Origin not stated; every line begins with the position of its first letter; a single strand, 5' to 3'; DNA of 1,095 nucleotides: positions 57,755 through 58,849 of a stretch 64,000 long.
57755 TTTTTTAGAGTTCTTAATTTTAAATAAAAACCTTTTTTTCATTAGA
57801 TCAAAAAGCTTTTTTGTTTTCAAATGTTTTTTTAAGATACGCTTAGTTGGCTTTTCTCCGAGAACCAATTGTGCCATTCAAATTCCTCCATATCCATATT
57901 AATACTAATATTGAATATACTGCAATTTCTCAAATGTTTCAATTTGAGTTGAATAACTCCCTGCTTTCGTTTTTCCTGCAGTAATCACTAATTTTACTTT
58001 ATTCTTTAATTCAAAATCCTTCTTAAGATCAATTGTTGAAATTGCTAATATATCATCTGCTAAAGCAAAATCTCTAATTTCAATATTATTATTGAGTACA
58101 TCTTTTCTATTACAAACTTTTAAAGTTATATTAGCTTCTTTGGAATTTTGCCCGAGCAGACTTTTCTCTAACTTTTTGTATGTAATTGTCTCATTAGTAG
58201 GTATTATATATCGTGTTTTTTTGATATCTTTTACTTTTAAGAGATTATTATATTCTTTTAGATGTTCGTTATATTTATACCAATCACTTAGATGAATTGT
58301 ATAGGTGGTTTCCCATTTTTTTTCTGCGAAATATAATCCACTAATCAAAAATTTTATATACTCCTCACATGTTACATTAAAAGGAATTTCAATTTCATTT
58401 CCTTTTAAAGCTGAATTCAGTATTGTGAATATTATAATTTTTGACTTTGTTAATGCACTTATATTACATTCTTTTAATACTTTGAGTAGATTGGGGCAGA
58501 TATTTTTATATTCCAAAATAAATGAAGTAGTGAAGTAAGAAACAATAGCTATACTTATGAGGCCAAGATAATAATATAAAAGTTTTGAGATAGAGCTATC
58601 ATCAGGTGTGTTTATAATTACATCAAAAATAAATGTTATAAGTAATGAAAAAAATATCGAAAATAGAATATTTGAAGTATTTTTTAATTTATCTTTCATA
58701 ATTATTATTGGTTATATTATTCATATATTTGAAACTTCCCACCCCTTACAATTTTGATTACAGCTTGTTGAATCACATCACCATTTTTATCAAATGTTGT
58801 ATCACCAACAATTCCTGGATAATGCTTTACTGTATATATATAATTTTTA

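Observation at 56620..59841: AT-rich insertion of polyprenyl synthase plus 2-TM protein between livH and an AT-rich LivK-like lipoprotein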

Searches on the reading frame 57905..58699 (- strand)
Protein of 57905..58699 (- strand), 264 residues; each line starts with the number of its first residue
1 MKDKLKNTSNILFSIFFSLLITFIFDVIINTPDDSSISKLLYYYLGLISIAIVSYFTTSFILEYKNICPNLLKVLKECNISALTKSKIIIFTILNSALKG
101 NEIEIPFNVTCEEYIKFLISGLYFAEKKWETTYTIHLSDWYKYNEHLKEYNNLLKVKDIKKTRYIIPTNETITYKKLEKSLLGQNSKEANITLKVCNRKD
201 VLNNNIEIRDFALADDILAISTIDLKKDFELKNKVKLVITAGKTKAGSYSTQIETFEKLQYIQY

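Call 3: search_protein_families(library=pfam, proteins=[window:57905-58699:-], max_evalue=0.01)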
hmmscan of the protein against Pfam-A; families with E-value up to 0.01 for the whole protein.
window:57905-58699:- (264 aa): 0 families

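Call 12: search_protein_families(library=ncbifam, proteins=[window:57905-58699:-], max_evalue=0.01)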
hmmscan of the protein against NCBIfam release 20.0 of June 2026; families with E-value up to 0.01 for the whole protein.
window:57905-58699:- (264 aa): 0 families

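Call 13: search_protein_families(library=padloc, proteins=[window:57905-58699:-], max_evalue=0.01)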
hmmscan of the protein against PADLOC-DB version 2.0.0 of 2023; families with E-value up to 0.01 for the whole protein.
window:57905-58699:- (264 aa): 0 families

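Call 17: find_homologous_proteins(query=window:57905-58699:-, max_evalue=0.001)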
Query window:57905-58699:- (264 aa): 1 proteins with E <= 0.001 among 1435 candidates.
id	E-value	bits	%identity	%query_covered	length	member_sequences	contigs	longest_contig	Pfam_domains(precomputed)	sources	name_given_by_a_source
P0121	7.8e-163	558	100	100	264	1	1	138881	-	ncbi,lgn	-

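Call 18: find_encoding_contigs(protein=P0121, flank=10000, max_places=4)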
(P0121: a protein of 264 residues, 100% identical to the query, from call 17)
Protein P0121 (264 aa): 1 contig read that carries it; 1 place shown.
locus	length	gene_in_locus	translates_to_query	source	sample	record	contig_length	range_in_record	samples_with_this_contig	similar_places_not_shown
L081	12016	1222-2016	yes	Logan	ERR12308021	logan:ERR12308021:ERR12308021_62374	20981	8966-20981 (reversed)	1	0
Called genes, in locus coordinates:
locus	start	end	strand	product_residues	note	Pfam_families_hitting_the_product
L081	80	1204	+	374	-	PF13433:Peripla_BP_5, PF13458:Peripla_BP_6, PF01094:ANF_receptor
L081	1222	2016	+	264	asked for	-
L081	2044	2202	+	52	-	-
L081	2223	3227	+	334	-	PF00348:polyprenyl_synt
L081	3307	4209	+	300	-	PF02653:BPD_transp_2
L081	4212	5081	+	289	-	PF02653:BPD_transp_2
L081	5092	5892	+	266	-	PF13476:AAA_23 (weak), PF02463:SMC_N (faint), PF00005:ABC_tran, PF13175:AAA_15 (faint), PF13304:AAA_21 (faint), PF12399:BCA_ABC_TP_C (weak)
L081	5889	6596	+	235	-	PF02463:SMC_N (faint), PF00005:ABC_tran, PF13304:AAA_21 (faint)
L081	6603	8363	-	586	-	PF13084:DUF3943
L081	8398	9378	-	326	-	PF01073:3Beta_HSD, PF01370:Epimerase, PF02719:Polysacc_synt_2, PF04321:RmlD_sub_bind, PF05368:NmrA, PF13460:NAD_binding_10, PF16363:GDP_Man_Dehyd, PF07993:NAD_binding_4, +2 more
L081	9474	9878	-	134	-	PF14489:QueF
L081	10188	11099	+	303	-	PF00389:2-Hacid_dh, PF02826:2-Hacid_dh_C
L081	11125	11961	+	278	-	PF00809:Pterin_bind (weak)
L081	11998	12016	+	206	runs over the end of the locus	PF02666:PS_Dcarbxylase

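Call 48: search_solved_structures(query=A2, max_evalue=10)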
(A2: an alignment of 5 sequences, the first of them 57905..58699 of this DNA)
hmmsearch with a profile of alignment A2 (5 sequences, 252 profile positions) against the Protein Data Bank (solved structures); distinct sequences matched with E-value up to 10: 1.
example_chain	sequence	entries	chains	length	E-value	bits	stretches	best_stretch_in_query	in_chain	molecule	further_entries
5cj1_A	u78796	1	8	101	0.57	12.8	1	129-171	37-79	Gp7-MYH7-(1526-1571) chimera protein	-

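Call 49: search_protein_families(library=pfam, alignment_id=A2, max_evalue=10)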
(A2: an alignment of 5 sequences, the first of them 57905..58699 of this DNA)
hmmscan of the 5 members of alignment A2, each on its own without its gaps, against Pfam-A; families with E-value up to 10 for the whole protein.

A. member 1, window:57905-58699:- (264 aa): 3 families
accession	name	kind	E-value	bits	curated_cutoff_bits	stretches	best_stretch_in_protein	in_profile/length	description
PF00394.28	Cu-oxidase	-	0.079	13.5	21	1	132-200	2-67/157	Multicopper oxidase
PF00664.28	ABC_membrane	-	0.11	12.6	28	1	11-63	12-66/274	ABC transporter transmembrane region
PF11922.13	DUF3440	-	0.8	9.9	25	1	96-179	52-132/182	Domain of unknown function (DUF3440)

B. families by the number of members that match (of 5 scanned): 5 families
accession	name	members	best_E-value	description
PF07690.21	MFS_1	1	0.032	Major Facilitator Superfamily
PF00394.28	Cu-oxidase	1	0.079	Multicopper oxidase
PF00664.28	ABC_membrane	1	0.11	ABC transporter transmembrane region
PF10694.14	DUF2500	1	0.16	Protein of unknown function (DUF2500)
PF11922.13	DUF3440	1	0.8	Domain of unknown function (DUF3440)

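Call 54: predict_structure(protein=window:57905-58699:-)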
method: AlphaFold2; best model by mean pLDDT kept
length: 264 residues; sequences in the alignment: 1
mean_pLDDT: 36.7   pTM: 0.21
mean pLDDT of the five models: 36.7, 34.0, 33.8, 32.3, 31.5
residues with pLDDT >= 90: 0; 70-90: 0; 50-70: 29; < 50: 235
segments of 3 or more residues with pLDDT < 50: 4-7, 29-32, 36-38, 48-264
pLDDT, mean of each block of 10 residues (from residue 1): 51 55 52 49 49 40 35 38 32 34 31 39 35 32 37 31 24 25 27 29 38 35 40 36 32 30 24
secondary structure, 60 per line:
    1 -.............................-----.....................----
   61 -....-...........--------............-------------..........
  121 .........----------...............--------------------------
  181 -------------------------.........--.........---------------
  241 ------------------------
elements in order: H2-30 H36-56 H62-65 H67-77 H86-97 H111-129 H140-154 E206-214 E217-225

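Call 68: find_related_loci(query=window:57905-58699:-, collection=viral_contigs, flank=8000)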
Query window:57905-58699:- (264 aa) in viral_contigs; peptide patterns used: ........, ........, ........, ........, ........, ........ (x = any residue, [..] = any of these).
8 stretches matched a pattern, but none encodes a relative of the query by tblastn (E <= 1e-3).
